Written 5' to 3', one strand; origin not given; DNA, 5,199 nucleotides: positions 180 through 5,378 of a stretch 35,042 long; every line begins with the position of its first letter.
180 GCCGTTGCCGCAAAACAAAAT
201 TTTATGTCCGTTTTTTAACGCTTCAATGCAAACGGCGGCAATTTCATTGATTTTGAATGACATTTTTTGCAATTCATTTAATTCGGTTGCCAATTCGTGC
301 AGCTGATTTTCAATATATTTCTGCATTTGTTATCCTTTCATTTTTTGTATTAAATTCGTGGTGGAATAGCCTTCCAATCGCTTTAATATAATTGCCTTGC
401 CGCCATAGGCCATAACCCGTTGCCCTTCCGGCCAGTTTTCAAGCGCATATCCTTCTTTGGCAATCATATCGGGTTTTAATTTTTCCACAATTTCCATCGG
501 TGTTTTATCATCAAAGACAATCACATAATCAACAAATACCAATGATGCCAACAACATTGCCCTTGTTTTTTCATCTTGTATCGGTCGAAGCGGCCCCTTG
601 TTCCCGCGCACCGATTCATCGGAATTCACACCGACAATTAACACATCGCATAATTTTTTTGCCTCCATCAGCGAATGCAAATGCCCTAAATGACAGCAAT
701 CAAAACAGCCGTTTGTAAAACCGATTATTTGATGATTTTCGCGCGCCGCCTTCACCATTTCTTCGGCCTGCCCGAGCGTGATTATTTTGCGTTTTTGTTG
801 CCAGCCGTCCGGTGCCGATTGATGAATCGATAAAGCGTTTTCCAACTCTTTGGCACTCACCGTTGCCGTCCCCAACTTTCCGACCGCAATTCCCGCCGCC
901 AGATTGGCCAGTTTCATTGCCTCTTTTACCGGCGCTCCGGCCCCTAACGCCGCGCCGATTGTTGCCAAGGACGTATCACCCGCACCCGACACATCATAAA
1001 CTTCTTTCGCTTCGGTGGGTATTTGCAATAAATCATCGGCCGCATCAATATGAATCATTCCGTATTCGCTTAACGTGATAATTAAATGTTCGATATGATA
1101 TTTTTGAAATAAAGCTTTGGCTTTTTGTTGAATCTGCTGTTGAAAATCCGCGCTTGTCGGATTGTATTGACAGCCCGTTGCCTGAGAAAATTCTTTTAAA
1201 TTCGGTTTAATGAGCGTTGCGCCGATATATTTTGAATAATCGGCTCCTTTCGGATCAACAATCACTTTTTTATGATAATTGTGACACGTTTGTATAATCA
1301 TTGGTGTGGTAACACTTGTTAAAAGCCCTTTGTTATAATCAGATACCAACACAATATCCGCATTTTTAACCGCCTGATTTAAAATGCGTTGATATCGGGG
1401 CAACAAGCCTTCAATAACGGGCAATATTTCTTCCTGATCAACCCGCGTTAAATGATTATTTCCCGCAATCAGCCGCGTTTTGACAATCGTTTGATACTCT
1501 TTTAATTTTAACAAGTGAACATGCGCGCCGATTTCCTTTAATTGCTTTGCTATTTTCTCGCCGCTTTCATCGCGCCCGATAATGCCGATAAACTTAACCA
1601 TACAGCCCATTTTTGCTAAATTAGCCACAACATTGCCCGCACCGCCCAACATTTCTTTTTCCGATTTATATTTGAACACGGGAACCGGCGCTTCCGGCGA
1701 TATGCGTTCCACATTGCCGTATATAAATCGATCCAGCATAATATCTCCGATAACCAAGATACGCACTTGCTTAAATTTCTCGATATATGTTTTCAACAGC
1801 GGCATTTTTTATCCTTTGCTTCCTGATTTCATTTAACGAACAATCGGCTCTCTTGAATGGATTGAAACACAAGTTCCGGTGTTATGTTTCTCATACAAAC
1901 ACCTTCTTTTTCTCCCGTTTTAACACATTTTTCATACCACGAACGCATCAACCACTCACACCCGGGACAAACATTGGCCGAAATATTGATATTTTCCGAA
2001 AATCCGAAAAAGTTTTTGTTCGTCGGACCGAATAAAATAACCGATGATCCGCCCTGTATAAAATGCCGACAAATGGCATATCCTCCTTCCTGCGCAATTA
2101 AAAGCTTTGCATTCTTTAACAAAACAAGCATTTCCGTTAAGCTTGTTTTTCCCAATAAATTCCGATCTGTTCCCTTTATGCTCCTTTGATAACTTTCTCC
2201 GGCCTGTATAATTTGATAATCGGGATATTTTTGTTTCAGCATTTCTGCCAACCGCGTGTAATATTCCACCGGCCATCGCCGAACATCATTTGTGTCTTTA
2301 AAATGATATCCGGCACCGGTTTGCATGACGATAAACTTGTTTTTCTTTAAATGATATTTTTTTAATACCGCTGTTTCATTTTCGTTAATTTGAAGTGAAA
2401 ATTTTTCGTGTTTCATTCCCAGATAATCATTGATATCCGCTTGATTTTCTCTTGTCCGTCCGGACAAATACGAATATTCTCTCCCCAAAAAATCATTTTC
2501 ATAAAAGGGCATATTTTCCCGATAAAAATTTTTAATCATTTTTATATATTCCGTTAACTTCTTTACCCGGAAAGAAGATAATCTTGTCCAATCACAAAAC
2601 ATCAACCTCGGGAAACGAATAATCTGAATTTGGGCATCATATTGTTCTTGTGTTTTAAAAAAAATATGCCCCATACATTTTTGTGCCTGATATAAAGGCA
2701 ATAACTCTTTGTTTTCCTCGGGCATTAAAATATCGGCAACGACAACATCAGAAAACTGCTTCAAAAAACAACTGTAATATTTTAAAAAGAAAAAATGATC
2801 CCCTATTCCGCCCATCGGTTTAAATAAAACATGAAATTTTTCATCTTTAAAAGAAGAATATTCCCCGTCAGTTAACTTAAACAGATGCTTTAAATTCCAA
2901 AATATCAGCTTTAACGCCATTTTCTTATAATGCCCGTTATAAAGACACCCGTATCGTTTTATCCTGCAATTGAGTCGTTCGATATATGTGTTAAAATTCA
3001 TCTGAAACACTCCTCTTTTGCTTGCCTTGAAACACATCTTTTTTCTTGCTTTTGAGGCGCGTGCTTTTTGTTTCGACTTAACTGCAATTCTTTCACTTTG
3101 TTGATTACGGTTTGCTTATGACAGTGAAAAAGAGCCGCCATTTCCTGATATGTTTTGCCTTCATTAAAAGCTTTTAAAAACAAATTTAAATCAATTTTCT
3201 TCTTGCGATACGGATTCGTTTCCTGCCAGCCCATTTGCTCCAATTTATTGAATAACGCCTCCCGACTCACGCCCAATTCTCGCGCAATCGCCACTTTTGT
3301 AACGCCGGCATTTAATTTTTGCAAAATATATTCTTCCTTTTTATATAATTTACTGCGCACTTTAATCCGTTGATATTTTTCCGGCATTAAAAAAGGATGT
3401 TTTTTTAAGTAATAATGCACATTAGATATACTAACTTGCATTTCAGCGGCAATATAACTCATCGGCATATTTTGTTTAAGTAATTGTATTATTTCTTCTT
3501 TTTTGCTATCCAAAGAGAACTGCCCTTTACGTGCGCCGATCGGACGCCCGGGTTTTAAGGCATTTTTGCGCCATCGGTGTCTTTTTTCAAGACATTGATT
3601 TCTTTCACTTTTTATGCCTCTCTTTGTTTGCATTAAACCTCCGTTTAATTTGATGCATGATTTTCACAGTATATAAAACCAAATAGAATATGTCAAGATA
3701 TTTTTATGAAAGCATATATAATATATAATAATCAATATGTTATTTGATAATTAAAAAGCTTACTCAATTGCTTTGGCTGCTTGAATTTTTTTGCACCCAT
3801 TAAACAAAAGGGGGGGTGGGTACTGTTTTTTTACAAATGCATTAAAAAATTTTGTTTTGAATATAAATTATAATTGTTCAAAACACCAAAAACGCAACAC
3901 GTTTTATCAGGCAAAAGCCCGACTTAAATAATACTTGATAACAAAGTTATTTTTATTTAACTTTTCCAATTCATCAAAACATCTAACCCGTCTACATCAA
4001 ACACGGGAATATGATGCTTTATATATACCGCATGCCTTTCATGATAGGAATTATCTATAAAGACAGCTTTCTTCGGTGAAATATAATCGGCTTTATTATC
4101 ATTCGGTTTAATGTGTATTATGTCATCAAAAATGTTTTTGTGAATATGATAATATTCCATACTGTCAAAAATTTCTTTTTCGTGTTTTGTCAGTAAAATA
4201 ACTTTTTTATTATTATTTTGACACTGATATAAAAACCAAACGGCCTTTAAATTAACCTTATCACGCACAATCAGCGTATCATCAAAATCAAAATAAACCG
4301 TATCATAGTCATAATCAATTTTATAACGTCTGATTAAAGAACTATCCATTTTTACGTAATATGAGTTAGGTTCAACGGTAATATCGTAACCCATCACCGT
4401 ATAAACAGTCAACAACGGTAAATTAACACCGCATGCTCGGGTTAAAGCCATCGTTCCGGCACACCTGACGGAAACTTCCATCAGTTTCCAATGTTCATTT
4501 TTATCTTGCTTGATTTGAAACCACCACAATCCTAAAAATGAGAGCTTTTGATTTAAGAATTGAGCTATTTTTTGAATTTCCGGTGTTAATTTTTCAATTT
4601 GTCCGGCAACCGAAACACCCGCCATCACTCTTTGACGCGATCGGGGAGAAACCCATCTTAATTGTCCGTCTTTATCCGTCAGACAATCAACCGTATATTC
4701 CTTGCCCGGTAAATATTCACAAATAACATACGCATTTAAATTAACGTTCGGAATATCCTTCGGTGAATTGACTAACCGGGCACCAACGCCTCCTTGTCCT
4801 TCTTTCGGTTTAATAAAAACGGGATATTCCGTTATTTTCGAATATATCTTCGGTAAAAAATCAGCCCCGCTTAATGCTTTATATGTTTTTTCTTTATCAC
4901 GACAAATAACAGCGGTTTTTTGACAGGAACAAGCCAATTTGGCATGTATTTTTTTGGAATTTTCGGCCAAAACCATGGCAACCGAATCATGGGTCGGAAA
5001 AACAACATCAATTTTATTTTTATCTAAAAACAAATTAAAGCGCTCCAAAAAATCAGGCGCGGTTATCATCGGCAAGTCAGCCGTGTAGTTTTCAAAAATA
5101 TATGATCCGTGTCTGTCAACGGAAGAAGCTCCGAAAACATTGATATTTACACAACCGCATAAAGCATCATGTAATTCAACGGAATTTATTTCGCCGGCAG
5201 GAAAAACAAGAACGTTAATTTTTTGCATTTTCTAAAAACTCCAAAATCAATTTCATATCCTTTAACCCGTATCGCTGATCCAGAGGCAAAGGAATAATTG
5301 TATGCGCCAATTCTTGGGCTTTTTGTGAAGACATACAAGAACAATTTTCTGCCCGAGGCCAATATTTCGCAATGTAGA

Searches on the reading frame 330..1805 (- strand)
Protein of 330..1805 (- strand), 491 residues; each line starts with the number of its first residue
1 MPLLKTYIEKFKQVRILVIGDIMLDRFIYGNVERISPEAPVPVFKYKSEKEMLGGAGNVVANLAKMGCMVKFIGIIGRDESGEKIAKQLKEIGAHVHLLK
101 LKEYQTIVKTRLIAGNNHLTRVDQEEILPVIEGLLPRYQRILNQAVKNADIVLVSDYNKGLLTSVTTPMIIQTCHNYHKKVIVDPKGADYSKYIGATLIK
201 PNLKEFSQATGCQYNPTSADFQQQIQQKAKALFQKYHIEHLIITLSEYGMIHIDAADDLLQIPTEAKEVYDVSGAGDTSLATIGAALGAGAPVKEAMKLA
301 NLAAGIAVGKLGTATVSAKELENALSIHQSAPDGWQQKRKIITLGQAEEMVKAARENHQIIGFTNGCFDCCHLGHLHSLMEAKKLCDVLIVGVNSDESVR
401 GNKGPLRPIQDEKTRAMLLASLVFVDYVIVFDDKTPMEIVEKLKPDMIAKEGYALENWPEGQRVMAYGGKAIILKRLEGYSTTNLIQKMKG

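Call 90: search_protein_families(library=pfam, proteins=[window:330-1805:-], max_evalue=0.00001)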
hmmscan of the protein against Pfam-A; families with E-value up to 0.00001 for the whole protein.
window:330-1805:- (491 aa): 2 families
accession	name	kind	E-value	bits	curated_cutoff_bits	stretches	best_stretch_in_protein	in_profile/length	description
PF00294.29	PfkB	-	6.6e-36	124.6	25.8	1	15-315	3-297/302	pfkB family carbohydrate kinase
PF01467.32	CTP_transf_like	-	1.4e-17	64.6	21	1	363-487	1-132/133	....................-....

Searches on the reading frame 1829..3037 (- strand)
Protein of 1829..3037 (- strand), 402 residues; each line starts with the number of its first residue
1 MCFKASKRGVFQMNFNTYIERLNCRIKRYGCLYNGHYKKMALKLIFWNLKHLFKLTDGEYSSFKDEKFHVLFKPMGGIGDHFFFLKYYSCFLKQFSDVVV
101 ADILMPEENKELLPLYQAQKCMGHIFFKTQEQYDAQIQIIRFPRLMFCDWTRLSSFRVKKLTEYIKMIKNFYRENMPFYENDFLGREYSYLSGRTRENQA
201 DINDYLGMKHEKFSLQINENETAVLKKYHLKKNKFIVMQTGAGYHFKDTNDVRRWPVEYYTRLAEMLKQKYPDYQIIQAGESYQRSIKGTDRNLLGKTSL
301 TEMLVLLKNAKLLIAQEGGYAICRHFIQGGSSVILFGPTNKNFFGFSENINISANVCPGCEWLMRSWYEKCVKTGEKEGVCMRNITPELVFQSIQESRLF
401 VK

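Call 90: search_protein_families(library=pfam, proteins=[window:1829-3037:-], max_evalue=0.00001)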
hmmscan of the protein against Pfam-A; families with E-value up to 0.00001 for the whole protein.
window:1829-3037:- (402 aa): 1 family
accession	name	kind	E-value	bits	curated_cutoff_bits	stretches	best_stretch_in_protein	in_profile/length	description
PF01075.23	Glyco_transf_9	-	2.8e-08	33.8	22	1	210-345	82-218/247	Glycosyltransferase family 9 (heptosyltransferase)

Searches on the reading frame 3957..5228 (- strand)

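Call 90: search_protein_families(library=pfam, proteins=[window:3957-5228:-], max_evalue=0.00001)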
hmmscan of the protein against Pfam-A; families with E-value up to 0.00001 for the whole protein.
window:3957-5228:- (423 aa): 2 families
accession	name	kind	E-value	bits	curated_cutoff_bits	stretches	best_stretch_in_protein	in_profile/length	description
PF15632.11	ATPgrasp_Ter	-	4.2e-20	72.3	29.1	1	165-281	3-111/131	ATP-grasp in the biosynthetic pathway with Ter operon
PF02655.19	ATP-grasp_3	-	3.1e-07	31.1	23.2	1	109-222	1-123/160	ATP-grasp domain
